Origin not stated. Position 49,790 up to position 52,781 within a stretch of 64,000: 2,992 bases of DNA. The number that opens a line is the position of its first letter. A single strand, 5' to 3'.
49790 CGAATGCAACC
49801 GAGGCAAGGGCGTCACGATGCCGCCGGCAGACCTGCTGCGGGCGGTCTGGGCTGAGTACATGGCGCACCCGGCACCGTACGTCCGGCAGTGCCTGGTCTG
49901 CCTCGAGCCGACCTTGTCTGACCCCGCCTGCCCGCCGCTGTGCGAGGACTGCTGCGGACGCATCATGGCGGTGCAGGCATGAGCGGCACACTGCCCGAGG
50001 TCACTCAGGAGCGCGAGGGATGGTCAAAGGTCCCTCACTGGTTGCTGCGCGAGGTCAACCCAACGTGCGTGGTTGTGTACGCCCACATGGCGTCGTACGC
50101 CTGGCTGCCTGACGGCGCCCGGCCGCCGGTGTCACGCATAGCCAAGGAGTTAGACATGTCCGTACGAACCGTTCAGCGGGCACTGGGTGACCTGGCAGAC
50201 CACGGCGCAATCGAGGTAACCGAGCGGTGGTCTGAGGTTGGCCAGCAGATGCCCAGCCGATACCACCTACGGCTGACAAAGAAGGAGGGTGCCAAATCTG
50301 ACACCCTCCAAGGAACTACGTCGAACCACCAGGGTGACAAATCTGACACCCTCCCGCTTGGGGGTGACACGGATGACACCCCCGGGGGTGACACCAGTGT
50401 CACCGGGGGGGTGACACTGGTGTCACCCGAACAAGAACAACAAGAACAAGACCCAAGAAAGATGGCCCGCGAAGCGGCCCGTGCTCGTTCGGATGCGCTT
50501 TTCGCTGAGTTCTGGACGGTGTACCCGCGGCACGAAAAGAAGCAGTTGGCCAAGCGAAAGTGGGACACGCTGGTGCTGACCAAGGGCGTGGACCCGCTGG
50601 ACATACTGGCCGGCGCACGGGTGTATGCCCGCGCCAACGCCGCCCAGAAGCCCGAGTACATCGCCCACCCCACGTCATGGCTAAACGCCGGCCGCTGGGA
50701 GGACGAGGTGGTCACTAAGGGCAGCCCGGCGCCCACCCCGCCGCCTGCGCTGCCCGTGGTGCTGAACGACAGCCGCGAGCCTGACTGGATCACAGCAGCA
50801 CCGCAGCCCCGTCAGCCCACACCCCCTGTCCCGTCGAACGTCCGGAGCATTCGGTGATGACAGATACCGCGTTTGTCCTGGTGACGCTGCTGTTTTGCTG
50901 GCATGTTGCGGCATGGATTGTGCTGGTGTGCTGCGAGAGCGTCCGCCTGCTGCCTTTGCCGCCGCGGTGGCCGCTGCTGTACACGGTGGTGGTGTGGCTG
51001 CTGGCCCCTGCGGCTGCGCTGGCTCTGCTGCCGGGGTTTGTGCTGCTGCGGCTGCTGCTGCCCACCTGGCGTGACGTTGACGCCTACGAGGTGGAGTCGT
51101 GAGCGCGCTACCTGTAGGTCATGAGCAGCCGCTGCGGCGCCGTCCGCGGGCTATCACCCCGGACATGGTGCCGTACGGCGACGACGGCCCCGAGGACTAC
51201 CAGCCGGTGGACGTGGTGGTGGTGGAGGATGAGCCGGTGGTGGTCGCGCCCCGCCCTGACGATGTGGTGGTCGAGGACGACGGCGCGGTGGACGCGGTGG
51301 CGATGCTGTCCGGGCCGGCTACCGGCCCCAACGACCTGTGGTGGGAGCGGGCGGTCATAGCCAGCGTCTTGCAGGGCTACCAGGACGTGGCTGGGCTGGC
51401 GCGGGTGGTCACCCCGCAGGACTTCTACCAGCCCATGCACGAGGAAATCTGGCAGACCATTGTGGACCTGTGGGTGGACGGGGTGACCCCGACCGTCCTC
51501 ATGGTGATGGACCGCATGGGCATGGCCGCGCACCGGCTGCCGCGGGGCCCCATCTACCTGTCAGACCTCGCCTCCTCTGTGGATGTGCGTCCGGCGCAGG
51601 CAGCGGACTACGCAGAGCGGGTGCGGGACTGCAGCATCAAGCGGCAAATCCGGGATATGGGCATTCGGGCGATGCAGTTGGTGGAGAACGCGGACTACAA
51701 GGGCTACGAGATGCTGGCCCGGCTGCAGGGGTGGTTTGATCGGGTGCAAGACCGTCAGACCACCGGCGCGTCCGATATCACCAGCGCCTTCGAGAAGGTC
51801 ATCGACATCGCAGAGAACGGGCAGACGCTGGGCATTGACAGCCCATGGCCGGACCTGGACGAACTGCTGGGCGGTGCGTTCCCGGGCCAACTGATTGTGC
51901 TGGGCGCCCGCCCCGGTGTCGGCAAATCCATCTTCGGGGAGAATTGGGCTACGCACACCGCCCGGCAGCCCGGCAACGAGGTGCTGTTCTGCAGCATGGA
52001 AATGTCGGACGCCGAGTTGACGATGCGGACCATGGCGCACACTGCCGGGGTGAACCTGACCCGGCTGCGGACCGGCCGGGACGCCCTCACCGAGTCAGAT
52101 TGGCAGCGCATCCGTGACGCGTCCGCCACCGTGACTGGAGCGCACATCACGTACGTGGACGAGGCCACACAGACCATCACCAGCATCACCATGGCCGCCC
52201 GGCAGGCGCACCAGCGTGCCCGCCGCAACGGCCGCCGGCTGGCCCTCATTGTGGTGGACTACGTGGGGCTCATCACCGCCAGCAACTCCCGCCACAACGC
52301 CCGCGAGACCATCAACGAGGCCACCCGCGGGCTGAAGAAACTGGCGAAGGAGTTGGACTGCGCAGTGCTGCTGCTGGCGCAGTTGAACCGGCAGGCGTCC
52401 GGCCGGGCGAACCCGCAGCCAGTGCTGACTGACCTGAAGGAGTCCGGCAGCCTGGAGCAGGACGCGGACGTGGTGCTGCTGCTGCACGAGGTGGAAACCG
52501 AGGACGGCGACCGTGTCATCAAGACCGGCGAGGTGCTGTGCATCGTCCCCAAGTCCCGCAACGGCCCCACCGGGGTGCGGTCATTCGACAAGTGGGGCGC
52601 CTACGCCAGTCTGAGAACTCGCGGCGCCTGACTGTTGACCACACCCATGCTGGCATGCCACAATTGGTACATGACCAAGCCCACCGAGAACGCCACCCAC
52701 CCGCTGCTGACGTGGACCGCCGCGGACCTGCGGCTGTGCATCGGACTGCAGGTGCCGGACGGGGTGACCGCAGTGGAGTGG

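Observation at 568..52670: Dispersed leaderless-promoter/operator regulon with 11 copies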

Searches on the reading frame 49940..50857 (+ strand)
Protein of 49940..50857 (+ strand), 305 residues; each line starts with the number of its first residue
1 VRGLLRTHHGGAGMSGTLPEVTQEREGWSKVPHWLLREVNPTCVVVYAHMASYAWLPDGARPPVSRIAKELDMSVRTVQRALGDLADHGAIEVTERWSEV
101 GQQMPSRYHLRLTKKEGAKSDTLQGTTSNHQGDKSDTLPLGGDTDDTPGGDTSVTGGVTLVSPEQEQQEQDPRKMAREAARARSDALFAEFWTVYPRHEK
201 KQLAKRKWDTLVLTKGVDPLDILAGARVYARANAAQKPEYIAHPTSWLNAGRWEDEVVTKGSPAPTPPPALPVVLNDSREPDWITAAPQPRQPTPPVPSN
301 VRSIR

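Call 24: search_protein_families(library=pfam, proteins=[window:49940-50857:+], max_evalue=0.001)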
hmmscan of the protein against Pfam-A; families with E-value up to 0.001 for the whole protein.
window:49940-50857:+ (305 aa): 1 family
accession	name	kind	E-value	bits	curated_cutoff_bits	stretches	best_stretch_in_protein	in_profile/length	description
PF13730.12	HTH_36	-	4.3e-06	26.9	25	1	44-89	8-53/55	Helix-turn-helix domain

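Call 76: search_protein_families(library=phrogs, proteins=[window:49940-50857:+], max_evalue=0.001)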
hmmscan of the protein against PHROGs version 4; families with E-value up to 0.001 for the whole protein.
window:49940-50857:+ (305 aa): 11 families
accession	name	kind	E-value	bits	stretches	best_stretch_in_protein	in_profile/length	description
phrog_270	-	DNA, RNA and nucleotide metabolism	7.5e-29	102.3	1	23-267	27-260/383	replication initiation protein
phrog_9327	-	DNA, RNA and nucleotide metabolism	7.6e-18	66.1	1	46-258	28-243/276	primosomal protein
phrog_10293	-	unknown function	9.3e-16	59.1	1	174-256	3-84/185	-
phrog_9474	-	DNA, RNA and nucleotide metabolism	1.7e-15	58.3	1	164-262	155-254/288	replication initiation protein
phrog_391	-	DNA, RNA and nucleotide metabolism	2.3e-09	38.3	1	34-209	10-185/298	replication initiation O-like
phrog_8102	-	DNA, RNA and nucleotide metabolism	6.8e-08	33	1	44-111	37-107/337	replication initiation protein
phrog_27344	-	DNA, RNA and nucleotide metabolism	1.2e-06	29.2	1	27-124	5-101/347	replication initiation protein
phrog_678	-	DNA, RNA and nucleotide metabolism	1.4e-06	29.1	1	32-163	64-182/346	replication initiation O-like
phrog_1032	-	DNA, RNA and nucleotide metabolism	3.2e-05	25.1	1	61-168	37-146/281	replication initiation protein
phrog_8540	-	DNA, RNA and nucleotide metabolism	4.2e-05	24.8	1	40-166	16-135/196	replication initiation O-like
phrog_26426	-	DNA, RNA and nucleotide metabolism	0.00056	20.4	1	166-233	122-192/272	replication protein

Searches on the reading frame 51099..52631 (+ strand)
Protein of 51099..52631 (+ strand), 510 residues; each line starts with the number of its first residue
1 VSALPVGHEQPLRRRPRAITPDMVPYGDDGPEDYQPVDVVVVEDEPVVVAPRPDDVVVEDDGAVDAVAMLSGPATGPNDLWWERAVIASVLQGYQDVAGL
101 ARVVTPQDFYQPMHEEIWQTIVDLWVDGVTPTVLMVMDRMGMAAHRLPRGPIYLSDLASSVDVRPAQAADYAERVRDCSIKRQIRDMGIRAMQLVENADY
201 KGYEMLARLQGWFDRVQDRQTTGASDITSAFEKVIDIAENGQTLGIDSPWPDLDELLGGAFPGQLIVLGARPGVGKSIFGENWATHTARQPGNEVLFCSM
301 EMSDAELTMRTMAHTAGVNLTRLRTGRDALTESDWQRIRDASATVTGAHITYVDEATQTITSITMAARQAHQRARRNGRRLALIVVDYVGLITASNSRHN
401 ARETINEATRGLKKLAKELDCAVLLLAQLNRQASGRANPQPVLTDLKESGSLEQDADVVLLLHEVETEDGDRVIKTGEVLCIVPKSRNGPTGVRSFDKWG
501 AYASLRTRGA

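Call 24: search_protein_families(library=pfam, proteins=[window:51099-52631:+], max_evalue=0.001)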
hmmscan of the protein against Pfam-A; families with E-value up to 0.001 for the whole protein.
window:51099-52631:+ (510 aa): 4 families
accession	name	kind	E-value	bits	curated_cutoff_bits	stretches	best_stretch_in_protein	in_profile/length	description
PF03796.21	DnaB_C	-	4.7e-63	213.4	27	1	245-493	1-241/255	DnaB-like helicase C terminal domain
PF00772.26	DnaB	-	1.3e-12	48.1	23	1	77-177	3-103/103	DnaB-like helicase N terminal domain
PF13481.12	AAA_25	-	7e-11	42.6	27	1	245-431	14-192/195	AAA domain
PF06745.19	ATPase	-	2.2e-10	40.8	26.6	1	251-434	6-169/231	KaiC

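Call 25: find_encoding_contigs(protein=window:51099-52631:+, flank=10000, max_places=6)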
Protein window:51099-52631:+ (510 aa): 8 contigs read that carry it; 3 places shown.
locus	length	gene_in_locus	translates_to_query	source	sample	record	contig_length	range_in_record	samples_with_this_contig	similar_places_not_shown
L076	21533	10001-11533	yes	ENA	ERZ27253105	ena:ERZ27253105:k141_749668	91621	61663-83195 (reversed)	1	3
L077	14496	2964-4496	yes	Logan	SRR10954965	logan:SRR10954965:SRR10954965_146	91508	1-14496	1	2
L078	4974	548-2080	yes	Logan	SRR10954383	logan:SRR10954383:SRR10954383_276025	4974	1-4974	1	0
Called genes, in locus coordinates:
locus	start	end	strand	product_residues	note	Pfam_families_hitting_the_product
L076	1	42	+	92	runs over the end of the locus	-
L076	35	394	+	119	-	-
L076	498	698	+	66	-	-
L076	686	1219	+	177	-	-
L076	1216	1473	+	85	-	-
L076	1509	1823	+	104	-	-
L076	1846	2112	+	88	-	-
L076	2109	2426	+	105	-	-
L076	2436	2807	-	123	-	-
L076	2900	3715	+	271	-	-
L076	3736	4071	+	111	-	-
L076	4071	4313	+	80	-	-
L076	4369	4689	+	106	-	-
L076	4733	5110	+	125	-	-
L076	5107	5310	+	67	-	-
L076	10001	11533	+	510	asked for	PF00772:DnaB, PF13481:AAA_25, PF03796:DnaB_C, PF06745:ATPase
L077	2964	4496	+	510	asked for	PF00772:DnaB, PF13481:AAA_25, PF03796:DnaB_C, PF06745:ATPase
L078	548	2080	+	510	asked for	PF00772:DnaB, PF13481:AAA_25, PF03796:DnaB_C, PF06745:ATPase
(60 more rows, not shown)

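Call 34: find_related_loci(query=window:51099-52631:+, collection=viral_contigs, flank=10000)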
Query window:51099-52631:+ (510 aa) in viral_contigs; peptide patterns used: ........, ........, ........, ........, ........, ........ (x = any residue, [..] = any of these).
2 stretches matched a pattern; 1 encode a relative of the query (tblastn E <= 1e-3); 1 distinct loci.
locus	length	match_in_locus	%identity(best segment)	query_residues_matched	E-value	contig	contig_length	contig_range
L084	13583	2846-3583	26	241-492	3e-13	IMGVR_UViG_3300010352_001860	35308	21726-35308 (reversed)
